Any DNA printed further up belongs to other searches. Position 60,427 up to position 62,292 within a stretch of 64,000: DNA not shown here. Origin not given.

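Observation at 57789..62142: SerRS-like amino acid:[carrier protein] ligase cluster with an ACAD-like oxidase, a dedicated ACP and a propeller fusion; product unknown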

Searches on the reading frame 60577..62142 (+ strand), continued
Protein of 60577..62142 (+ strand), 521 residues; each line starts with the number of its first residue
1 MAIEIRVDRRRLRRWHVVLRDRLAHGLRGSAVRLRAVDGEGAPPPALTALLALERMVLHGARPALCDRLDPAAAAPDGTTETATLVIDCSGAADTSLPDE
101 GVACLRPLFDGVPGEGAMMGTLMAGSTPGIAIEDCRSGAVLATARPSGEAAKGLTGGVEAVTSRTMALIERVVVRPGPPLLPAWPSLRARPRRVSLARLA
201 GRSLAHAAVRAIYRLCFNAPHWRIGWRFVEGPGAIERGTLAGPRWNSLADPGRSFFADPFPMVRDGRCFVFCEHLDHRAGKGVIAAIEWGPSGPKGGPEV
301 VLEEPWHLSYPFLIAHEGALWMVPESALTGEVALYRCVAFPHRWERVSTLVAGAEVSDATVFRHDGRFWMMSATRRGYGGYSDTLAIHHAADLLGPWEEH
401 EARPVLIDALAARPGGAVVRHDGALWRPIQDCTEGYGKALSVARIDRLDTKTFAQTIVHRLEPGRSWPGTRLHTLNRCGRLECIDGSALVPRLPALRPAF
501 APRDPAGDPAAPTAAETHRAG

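Call 15: search_protein_families(library=ncbifam, proteins=[L047:6764-7972:+, L021:6874-7989:+, L035:6772-8070:+, L047:5228-6574:+, L074:10163-11524:+, L018:9788-11851:+, L074:4322-6520:-, L021:14597-16762:+, L047:3047-4183:+], max_evalue=0.001)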
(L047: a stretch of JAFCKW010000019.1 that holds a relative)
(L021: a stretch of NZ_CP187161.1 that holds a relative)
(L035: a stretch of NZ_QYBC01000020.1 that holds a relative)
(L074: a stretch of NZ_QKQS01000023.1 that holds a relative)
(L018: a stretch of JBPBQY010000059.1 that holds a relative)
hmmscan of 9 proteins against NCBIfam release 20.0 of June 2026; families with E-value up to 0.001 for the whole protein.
L047:6764-7972:+ (402 aa): 31 families (the best 25 are shown)
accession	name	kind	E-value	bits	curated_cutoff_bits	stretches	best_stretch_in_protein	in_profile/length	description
TIGR03999.1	thiol_BshA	equivalog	6.6e-20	71.4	273.7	1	199-398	169-370/375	N-acetyl-alpha-D-glucosaminyl L-malate synthase BshA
TIGR03449.1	mycothiol_MshA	equivalog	3.6e-15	55.8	462.5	1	174-392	166-394/406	D-inositol-3-phosphate glycosyltransferase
TIGR03088.1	stp2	hypoth_equivalog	5.4e-15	55.3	409.05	1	252-398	227-370/374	TIGR03088 family PEP-CTERM/XrtA system glycosyltransferase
NF038255.1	exopoly_VpsD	equivalog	6.7e-15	54.8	300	1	230-398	207-376/381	VpsD family glycosyltransferase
TIGR04047.1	MSMEG_0565_glyc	hypoth_equivalog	1e-14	54.5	259.85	1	232-389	202-362/373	MSMEG_0565 family glycosyltransferase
NF041876.1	EPS_EpsE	equivalog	1.5e-14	54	400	1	230-379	217-373/389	exopolysaccharide biosynthesis GT4 family glycosyltransferase EpsE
NF038229.1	Glyco4_Geo_Pelo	equivalog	1.7e-13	50.3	400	1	183-399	120-334/338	GPMC system family 4 glycosyltransferase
NF038295.1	EPS_HpsP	equivalog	6.5e-12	45.1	550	1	196-399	176-385/388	hormogonium polysaccharide biosynthesis glycosyltransferase HpsP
NF047684.1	TeichurnBiosyTuaC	equivalog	9.3e-12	44.5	550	1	213-377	205-364/391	teichuronic acid biosynthesis protein TuaC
NF053787.1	GlcN_PG_synth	equivalog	3.7e-11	42.5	480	1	214-394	184-352/361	N-acetylglucosaminyl phosphatidylglycerol synthase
TIGR04157.1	glyco_rSAM_CFB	subfamily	6.3e-10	38.6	400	1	179-397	176-405/406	TIGR04157 family glycosyltransferase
NF049988.1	MGlcDAGSynMgs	equivalog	1.2e-09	38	400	1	243-396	233-382/398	alpha-monoglucosyldiacylglycerol synthase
TIGR04063.1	stp3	hypoth_equivalog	1.2e-09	37.6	442.05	1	242-380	232-373/397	TIGR04063 family PEP-CTERM/XrtA system glycosyltransferase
TIGR02095.1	glgA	subfamily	9.1e-09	34.5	328.45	1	213-399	278-475/477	glycogen/starch synthase, ADP-glucose type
NF046085.1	XrtY_assoc_Gly1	equivalog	1.7e-08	33.8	400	1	235-398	217-381/387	XrtY-associated glycosyltransferase XYAG1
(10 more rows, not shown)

L021:6874-7989:+ (371 aa): 33 families (the best 25 are shown)
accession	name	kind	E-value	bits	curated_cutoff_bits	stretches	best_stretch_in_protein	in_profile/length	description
TIGR03449.1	mycothiol_MshA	equivalog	1.6e-23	83.3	462.5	1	142-363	166-397/406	D-inositol-3-phosphate glycosyltransferase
TIGR03999.1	thiol_BshA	equivalog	1.1e-20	73.9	273.7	1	180-367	184-371/375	N-acetyl-alpha-D-glucosaminyl L-malate synthase BshA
NF041876.1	EPS_EpsE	equivalog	2e-17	63.5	400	1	197-349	216-375/389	exopolysaccharide biosynthesis GT4 family glycosyltransferase EpsE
TIGR03088.1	stp2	hypoth_equivalog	2.1e-17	63.3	409.05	1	196-367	195-371/374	TIGR03088 family PEP-CTERM/XrtA system glycosyltransferase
TIGR04047.1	MSMEG_0565_glyc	hypoth_equivalog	7.3e-15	54.9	259.85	1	234-360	242-365/373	MSMEG_0565 family glycosyltransferase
NF038255.1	exopoly_VpsD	equivalog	1.4e-14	53.7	300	1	193-364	202-374/381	VpsD family glycosyltransferase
NF053787.1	GlcN_PG_synth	equivalog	1.4e-12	47.1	480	1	182-361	184-351/361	N-acetylglucosaminyl phosphatidylglycerol synthase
TIGR04063.1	stp3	hypoth_equivalog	1.7e-11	43.7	442.05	1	183-350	202-375/397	TIGR04063 family PEP-CTERM/XrtA system glycosyltransferase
TIGR02095.1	glgA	subfamily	2.2e-11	43.1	328.45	1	182-333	279-439/477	glycogen/starch synthase, ADP-glucose type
NF050063.1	ProtGlycPglJ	equivalog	9e-11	41.6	500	1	201-343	200-340/363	N-acetylgalactosamine-N,N'-diacetylbacillosaminyl-diphospho-undecaprenol 4-alpha-N-acetylgalactosaminyltransferase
NF047684.1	TeichurnBiosyTuaC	equivalog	1.2e-09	37.6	550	1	181-336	205-355/391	teichuronic acid biosynthesis protein TuaC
NF047881.1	glyco_SdgB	exception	1.9e-09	36.8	800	1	208-362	338-489/496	serine-aspartate repeat adhesin O-glycosyltransferase SdgB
NF038295.1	EPS_HpsP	equivalog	3.2e-09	36.3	550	1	182-363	194-381/388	hormogonium polysaccharide biosynthesis glycosyltransferase HpsP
TIGR02149.1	glgA_Coryne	subfamily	2.1e-08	33.7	302.4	1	174-363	183-384/391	glycogen synthase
NF041010.1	glycosy_Agl16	equivalog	2.9e-08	32.9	575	1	201-344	185-326/352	glycosylation protein Agl16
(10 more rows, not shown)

L035:6772-8070:+ (432 aa): 26 families (the best 25 are shown)
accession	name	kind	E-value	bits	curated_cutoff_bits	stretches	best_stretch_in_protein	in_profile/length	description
TIGR03999.1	thiol_BshA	equivalog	2e-17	63.2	273.7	1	223-404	192-373/375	N-acetyl-alpha-D-glucosaminyl L-malate synthase BshA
TIGR03088.1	stp2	hypoth_equivalog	1.3e-16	60.7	409.05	1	256-404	228-373/374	TIGR03088 family PEP-CTERM/XrtA system glycosyltransferase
NF041876.1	EPS_EpsE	equivalog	7.3e-15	55.1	400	1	234-383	218-374/389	exopolysaccharide biosynthesis GT4 family glycosyltransferase EpsE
NF053787.1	GlcN_PG_synth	equivalog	1.4e-14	53.8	480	1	218-399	185-354/361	N-acetylglucosaminyl phosphatidylglycerol synthase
TIGR04047.1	MSMEG_0565_glyc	hypoth_equivalog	1.8e-14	53.6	259.85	1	238-391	205-361/373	MSMEG_0565 family glycosyltransferase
TIGR03449.1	mycothiol_MshA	equivalog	8.7e-14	51.2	462.5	1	178-395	167-394/406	D-inositol-3-phosphate glycosyltransferase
NF011726.0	PRK15179.1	equivalog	1.4e-12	46.8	733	1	241-401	532-691/694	Vi polysaccharide biosynthesis protein TviE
NF038255.1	exopoly_VpsD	equivalog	1.9e-12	46.8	300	1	229-405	203-380/381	VpsD family glycosyltransferase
NF038229.1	Glyco4_Geo_Pelo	equivalog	1.9e-11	43.6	400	1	113-405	47-337/338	GPMC system family 4 glycosyltransferase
TIGR04063.1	stp3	hypoth_equivalog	4e-09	35.9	442.05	1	247-386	234-376/397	TIGR04063 family PEP-CTERM/XrtA system glycosyltransferase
NF049988.1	MGlcDAGSynMgs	equivalog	3.4e-07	30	400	1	258-406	245-389/398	alpha-monoglucosyldiacylglycerol synthase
TIGR02095.1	glgA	subfamily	6.8e-07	28.3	328.45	1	222-333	284-399/477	glycogen/starch synthase, ADP-glucose type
NF047684.1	TeichurnBiosyTuaC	equivalog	1.3e-06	27.6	550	1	216-374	205-358/391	teichuronic acid biosynthesis protein TuaC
NF046085.1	XrtY_assoc_Gly1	equivalog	2.1e-06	26.9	400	1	237-333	216-315/387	XrtY-associated glycosyltransferase XYAG1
NF038295.1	EPS_HpsP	equivalog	3.1e-06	26.4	550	1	207-344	184-330/388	hormogonium polysaccharide biosynthesis glycosyltransferase HpsP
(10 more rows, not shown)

L047:5228-6574:+ (448 aa): 0 families

L074:10163-11524:+ (453 aa): 0 families

L018:9788-11851:+ (687 aa): 0 families

L074:4322-6520:- (732 aa): 7 families
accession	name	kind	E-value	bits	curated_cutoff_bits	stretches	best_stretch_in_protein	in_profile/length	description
TIGR01005.1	eps_transp_fam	subfamily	6.1e-32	110.7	411.7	1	161-476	137-459/754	exopolysaccharide transport protein family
TIGR03017.1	EpsF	equivalog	5.4e-29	101.2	422.75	1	87-481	34-430/444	chain length determinant protein EpsF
TIGR03007.1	pepcterm_ChnLen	equivalog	4.4e-25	87.9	278.85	1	69-475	16-441/498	XrtA system polysaccharide chain length determinant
TIGR01007.1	eps_fam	subfamily_domain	7.3e-07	28.9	108.05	1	648-720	123-195/204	polysaccharide biosynthesis tyrosine autokinase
TIGR01969.1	minD_arch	subfamily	9.7e-07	28.2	201.75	1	648-721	104-176/251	cell division ATPase MinD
NF008568.0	PRK11519.1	equivalog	1.2e-05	23.7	1068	0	131-256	180-305/720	tyrosine-protein kinase Wzc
NF007350.0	PRK09841.1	equivalog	7.8e-05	21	1248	0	296-469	279-446/726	tyrosine-protein kinase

L021:14597-16762:+ (721 aa): 14 families
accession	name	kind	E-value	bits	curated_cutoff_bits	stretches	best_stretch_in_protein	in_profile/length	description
TIGR01005.1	eps_transp_fam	subfamily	8.3e-64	216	411.7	2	46-496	6-485/754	exopolysaccharide transport protein family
TIGR03017.1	EpsF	equivalog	3.2e-34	118.4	422.75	1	56-473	14-428/444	chain length determinant protein EpsF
NF008568.0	PRK11519.1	equivalog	1.9e-21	75.9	1068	2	330-490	313-472/720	tyrosine-protein kinase Wzc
TIGR03007.1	pepcterm_ChnLen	equivalog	7.7e-21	73.9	278.85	1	52-495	9-467/498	XrtA system polysaccharide chain length determinant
NF007350.0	PRK09841.1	equivalog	7e-20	70.7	1248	2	388-490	370-472/726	tyrosine-protein kinase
TIGR03018.1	pepcterm_TyrKin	hypoth_equivalog_domain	2.3e-18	66.3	230.65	1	521-685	29-199/207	XrtA-associated tyrosine autokinase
TIGR01007.1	eps_fam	subfamily_domain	3.1e-12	46.5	108.05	1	524-693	14-189/204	polysaccharide biosynthesis tyrosine autokinase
TIGR03029.1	EpsG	equivalog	1.1e-11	44.5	313.8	1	527-687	103-265/274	chain length determinant protein tyrosine kinase EpsG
NF041546.1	ParA_partition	equivalog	1.2e-08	34.7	180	0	532-566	4-38/203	ParA family partition ATPase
TIGR03371.1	cellulose_yhjQ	equivalog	7.1e-08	32.2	157.85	1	529-683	3-162/246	cellulose biosynthesis protein BcsQ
TIGR03815.1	CpaE_hom_Actino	equivalog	1.3e-07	31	154.45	1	502-566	87-150/340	septum site-determining protein Ssd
TIGR01968.1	minD_bact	equivalog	2.8e-06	26.9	212.9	1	529-683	3-159/261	septum site-determining protein MinD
TIGR01969.1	minD_arch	subfamily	2.5e-05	23.6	201.75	1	529-674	2-147/251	cell division ATPase MinD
TIGR01006.1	polys_exp_MPA1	subfamily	3.4e-05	23.4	296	0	58-196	22-142/226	CspC family polysaccharide chain length determinant protein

L047:3047-4183:+ (378 aa): 0 families

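Call 34: search_protein_families(library=pfam, proteins=[L035:9581-10477:+], max_evalue=0.01)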
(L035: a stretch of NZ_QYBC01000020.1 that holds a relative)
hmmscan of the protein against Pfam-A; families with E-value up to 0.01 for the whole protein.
L035:9581-10477:+ (298 aa): 1 family
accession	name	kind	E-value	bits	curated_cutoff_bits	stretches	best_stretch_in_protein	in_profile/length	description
PF03808.19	Glyco_tran_WecG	-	1.1e-53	181.9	27.4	1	113-282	1-168/168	Glycosyl transferase WecG/TagA/CpsF family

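Call 35: search_protein_families(library=ncbifam, proteins=[L035:9581-10477:+], max_evalue=0.001)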
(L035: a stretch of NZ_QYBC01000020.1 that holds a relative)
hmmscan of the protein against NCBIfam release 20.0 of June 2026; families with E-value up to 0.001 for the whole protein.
L035:9581-10477:+ (298 aa): 4 families
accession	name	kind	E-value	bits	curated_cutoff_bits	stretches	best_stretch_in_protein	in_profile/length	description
TIGR00696.1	wecG_tagA_cpsF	superfamily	1.1e-33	116.5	69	1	111-286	4-177/178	WecB/TagA/CpsF family glycosyltransferase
NF041872.1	EPS_EpsA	equivalog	5e-32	111.3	500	1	96-296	56-257/265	exopolysaccharide biosynthesis glycosyltransferase EpsA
NF002980.1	PRK03692.1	equivalog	6.6e-26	91.2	323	1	70-279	17-223/240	lipopolysaccharide N-acetylmannosaminouronosyltransferase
NF041710.1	UDPacetylman_taseTarA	equivalog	3.9e-25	88.7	350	1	54-278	9-227/247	N-acetylglucosaminyldiphosphoundecaprenol N-acetyl-beta-D-mannosaminyltransferase TarA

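Call 41: find_encoding_contigs(protein=P0001, flank=10000, max_places=3)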
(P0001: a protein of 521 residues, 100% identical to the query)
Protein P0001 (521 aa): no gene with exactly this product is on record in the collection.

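Call 45: predict_structure(alignment_id=A1)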
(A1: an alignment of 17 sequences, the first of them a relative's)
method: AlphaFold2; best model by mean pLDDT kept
length: 521 residues; sequences in the alignment: 17
mean_pLDDT: 83.9   pTM: 0.84
mean pLDDT of the five models: 83.9, 81.9, 81.4, 80.3, 78.8
residues with pLDDT >= 90: 247; 70-90: 207; 50-70: 39; < 50: 28
segments of 3 or more residues with pLDDT < 50: 182-191, 505-521
pLDDT, mean of each block of 10 residues (from residue 1): 92 93 88 91 83 84 89 64 91 74 90 88 85 90 87 85 93 81 47 56 70 74 88 90 86 88 93 87 92 90 83 92 80 93 93 87 95 79 91 95 88 93 92 89 96 94 79 91 85 79 49 34 34
secondary structure, 60 per line:
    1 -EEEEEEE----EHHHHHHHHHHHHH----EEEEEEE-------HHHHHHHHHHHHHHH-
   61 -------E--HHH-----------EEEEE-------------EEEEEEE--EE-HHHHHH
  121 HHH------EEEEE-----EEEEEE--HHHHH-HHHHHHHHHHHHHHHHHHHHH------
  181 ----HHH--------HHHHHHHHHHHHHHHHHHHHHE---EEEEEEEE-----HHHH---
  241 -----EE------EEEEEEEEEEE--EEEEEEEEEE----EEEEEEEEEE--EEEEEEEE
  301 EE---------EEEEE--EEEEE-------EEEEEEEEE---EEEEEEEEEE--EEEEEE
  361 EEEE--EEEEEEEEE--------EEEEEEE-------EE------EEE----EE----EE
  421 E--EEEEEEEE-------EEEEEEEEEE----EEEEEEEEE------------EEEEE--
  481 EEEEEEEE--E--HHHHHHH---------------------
elements in order: E2-8 H14-26 E31-37 H45-59 E85-89 E103-109 H115-123 E130-134 E140-145 H148-152 H154-174 H196-216 E221-228 H234-237 E254-264 E267-276 E281-290 E293-302 E312-316 E319-323 E331-339 E343-352 E355-364 E367-375 E384-390 E406-408 E419-421 E424-431 E439-448 E453-461 E474-478 E481-488 H494-500

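Call 48: fold_search(model_id=the predicted structure, library=pdb)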
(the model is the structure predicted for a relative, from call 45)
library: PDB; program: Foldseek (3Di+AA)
matches with E <= 10: 1227; with E <= 0.001: 226
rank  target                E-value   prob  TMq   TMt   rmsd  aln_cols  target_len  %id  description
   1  4qqs_A                6.8e-08  1.00  0.32  0.51   4.5       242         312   14  Crystal structure of a thermostable family-43 glycoside hydrolase (released 2015-03-11)
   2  4qqs_B                1.5e-07  1.00  0.32  0.51   4.4       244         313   14  Crystal structure of a thermostable family-43 glycoside hydrolase (released 2015-03-11)
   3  6xn0_B                1.6e-07  1.00  0.33  0.48   8.1       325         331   15  Crystal structure of GH43_1 enzyme from Xanthomonas citri (released 2020-12-02)
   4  7zei_C                1.6e-07  1.00  0.31  0.50   8.7       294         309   13  Thermostable GH159 glycoside hydrolase from Caldicellulosiruptor at 1.7 A (released 2022-08-03)
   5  5ta7_A                2.1e-07  1.00  0.33  0.45   7.9       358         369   11  Crystal structure of BuGH117Bwt (released 2017-09-13)
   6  4u6b_A                2.2e-07  1.00  0.32  0.47   8.0       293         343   12  Zg3597, a family 117 glycoside hydrolase, produced by the marine bacterium Zobellia galactanivorans (released 2015-02-11)
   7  5jow_A                2.3e-07  1.00  0.30  0.31   9.6       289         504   16  Bacteroides ovatus Xyloglucan PUL GH43A (released 2016-08-10)
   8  8pjs                  2.3e-07  1.00  0.26  0.44   9.6       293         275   11  Crystal structure of the computationally designed SAKe6CEref protein (released 2024-07-10)
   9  8pjt_B                2.6e-07  1.00  0.32  0.51   8.1       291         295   13  Crystal structure of the computationally designed SAKe6DEref protein (released 2024-07-10)
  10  3r4y_A                2.7e-07  1.00  0.35  0.48  10.8       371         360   12  Crystal structure of alpha-neoagarobiose hydrolase (ALPHA-NABH) from Saccharophagus degradans 2-40 (released 2012-02-01)
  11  7zei_A                2.9e-07  1.00  0.32  0.51   8.3       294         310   12  Thermostable GH159 glycoside hydrolase from Caldicellulosiruptor at 1.7 A (released 2022-08-03)
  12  4mlg_D                3.4e-07  1.00  0.30  0.46   4.5       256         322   12  Structure of RS223-Beta-xylosidase (released 2014-09-17)
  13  5ta7_B                4.0e-07  1.00  0.33  0.45   8.0       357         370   11  Crystal structure of BuGH117Bwt (released 2017-09-13)
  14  4yy8_B                4.2e-07  1.00  0.30  0.39  10.4       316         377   12  Crystal Structure Analysis of Kelch protein from Plasmodium falciparum (released 2015-04-01)
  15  4mlg_A                4.4e-07  1.00  0.30  0.47   4.3       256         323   12  Structure of RS223-Beta-xylosidase (released 2014-09-17)
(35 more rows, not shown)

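Call 76: search_dna_similar(query=window:60577-62142:+, collection=plasmids, mode=protein, max_rows=30)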
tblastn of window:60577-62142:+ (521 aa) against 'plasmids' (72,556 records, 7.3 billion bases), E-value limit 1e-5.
Records with a match: 73; places in all: 77; records where one place covers at least 80% of the query: 9.
Best place of each record, by identity: <60% 73.
By first word of the organism name: Rhizobium 17; Shinella 7; Halorussus 5; Acinetobacter 4; Enterobacter 4; Sinorhizobium 3; Halocatena 3; Caballeronia 2; Sphingobium 2; Novosphingobium 2; and 22 more.
By predicted mobility (MOB-suite, as given by PLSDB): non-mobilizable 64; conjugative 5; mobilizable 4.
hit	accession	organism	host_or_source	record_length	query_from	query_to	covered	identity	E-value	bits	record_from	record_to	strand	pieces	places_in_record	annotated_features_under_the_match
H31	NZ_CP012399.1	Chelatococcus sp. CO-6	whole organism,Shengli Oilfield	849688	58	487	83%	47.1%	9e-107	357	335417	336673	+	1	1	hypothetical protein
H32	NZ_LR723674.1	Pseudorhizobium flavum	Paddy soil under the long-term ...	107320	54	486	83%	42.0%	3e-97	330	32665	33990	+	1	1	hypothetical protein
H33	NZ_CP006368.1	Aureimonas sp. AU20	-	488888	57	487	83%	42.2%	8e-86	296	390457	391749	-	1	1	hypothetical protein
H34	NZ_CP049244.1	Allorhizobium pseudoryzae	cell culture,soil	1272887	74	487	79%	40.3%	2e-87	301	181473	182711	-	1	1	none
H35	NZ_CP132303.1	Shinella sumterensis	Homo sapiens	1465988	78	486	79%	39.8%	5e-60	221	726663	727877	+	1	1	none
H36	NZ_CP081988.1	Shinella oryzae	cell culture,rhizosphere soil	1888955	83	486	78%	39.9%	1e-61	226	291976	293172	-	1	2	none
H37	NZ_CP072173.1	Rhizobium sp. AB2/73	Phyla canescens,cell culture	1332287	68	486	80%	38.3%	1e-69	249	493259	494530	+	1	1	record has no annotation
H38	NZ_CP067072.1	Rhizobium sp. AB2/73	Phyla canescens,cell culture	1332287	68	486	80%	38.3%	1e-69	249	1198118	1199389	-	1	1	record has no annotation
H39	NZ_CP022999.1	Rhizobium sp. 11515TR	Cell culture,agricultural soil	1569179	68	486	80%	38.1%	1e-68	246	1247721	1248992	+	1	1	none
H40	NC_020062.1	Rhizobium tropici CIAT 899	Phaseolus vulgaris root nodule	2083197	68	486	80%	37.8%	3e-68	245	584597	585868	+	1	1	record has no annotation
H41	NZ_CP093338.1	Shinella sp. H4-D48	whole organism,grassland soil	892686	78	486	79%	38.3%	2e-59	219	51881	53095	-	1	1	hypothetical protein | glycosyltransferase family 4 protein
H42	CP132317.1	Shinella sumterensis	Homo sapiens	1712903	83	486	78%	38.3%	3e-59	219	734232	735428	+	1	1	hypothetical protein | glycosyltransferase family 4 protein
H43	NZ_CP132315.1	Shinella oryzae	Homo sapiens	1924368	54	486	83%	35.7%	4e-60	222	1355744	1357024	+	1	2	none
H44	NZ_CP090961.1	Mariluticola halotolerans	sea sediment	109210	63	486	81%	36.4%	1e-68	246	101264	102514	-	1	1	hypothetical protein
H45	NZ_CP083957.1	Mesorhizobium sp. B1-1-8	cell culture,soil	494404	76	485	79%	35.8%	5e-64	233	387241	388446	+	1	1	hypothetical protein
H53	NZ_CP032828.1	Sphingomonas paeninsulae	whole organism,soil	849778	209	485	53%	33.6%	5e-31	135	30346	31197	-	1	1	formyl transferase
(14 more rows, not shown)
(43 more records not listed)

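Call 77: get_annotated_region(hit=H31, flank=9000)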
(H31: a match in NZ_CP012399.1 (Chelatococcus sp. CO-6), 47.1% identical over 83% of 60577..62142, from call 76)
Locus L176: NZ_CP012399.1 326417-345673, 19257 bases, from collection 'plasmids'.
description: Chelatococcus sp. CO-6 plasmid pCO-6, complete sequence
organism: Chelatococcus sp. CO-6 (NCBI taxid 1702325)
taxonomy: Bacteria; Pseudomonadota; Alphaproteobacteria; Hyphomicrobiales; Chelatococcaceae; Chelatococcus; Chelatococcus sp. CO-6
host: -; source: whole organism,Shengli Oilfield; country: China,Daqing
typing (MOB-suite, as given by PLSDB): non-mobilizable
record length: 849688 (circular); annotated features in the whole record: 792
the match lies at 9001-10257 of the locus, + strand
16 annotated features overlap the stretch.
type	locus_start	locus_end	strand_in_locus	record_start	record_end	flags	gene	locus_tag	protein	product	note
CDS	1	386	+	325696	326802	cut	-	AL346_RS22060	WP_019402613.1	GNAT family N-acetyltransferase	-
CDS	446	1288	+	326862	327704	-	-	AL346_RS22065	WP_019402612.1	class I SAM-dependent methyltransferase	-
CDS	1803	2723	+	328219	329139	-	-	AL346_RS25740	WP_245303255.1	exopolysaccharide biosynthesis polyprenyl glycosylphosphotransferase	GO:0032508 - DNA duplex unwinding [Evidence IEA]; GO:0006260 - DNA replication [Evidence IEA]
CDS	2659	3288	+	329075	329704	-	-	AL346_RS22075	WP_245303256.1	WecB/TagA/CpsF family glycosyltransferase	-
CDS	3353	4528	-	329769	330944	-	-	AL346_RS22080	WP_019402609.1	cellulase family glycosylhydrolase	GO:0071704 - organic substance metabolic process [Evidence IEA]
CDS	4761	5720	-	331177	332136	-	-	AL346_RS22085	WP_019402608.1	ATP-grasp domain-containing protein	-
CDS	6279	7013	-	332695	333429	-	-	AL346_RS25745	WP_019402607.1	response regulator transcription factor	GO:0000160 - phosphorelay signal transduction system [Evidence IEA]; GO:0006355 - regulation of DNA-templated ...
CDS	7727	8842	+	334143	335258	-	-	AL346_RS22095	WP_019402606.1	glycosyltransferase family 4 protein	-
CDS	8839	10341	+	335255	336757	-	-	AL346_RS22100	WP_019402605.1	hypothetical protein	-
CDS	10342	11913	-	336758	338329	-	-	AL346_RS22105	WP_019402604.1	hypothetical protein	-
CDS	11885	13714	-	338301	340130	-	-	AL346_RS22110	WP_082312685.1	Wzz/FepE/Etk N-terminal domain-containing protein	GO:0009103 - lipopolysaccharide biosynthetic process [Evidence IEA]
CDS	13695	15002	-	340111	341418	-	-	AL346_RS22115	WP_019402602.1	polysaccharide biosynthesis/export family protein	GO:0015774 - polysaccharide transport [Evidence IEA]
CDS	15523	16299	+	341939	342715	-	-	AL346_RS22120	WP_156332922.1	hypothetical protein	-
CDS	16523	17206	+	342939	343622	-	-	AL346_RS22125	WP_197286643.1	oligosaccharide flippase family protein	-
CDS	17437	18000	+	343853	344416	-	-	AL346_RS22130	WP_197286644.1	polysaccharide biosynthesis C-terminal domain-containing protein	-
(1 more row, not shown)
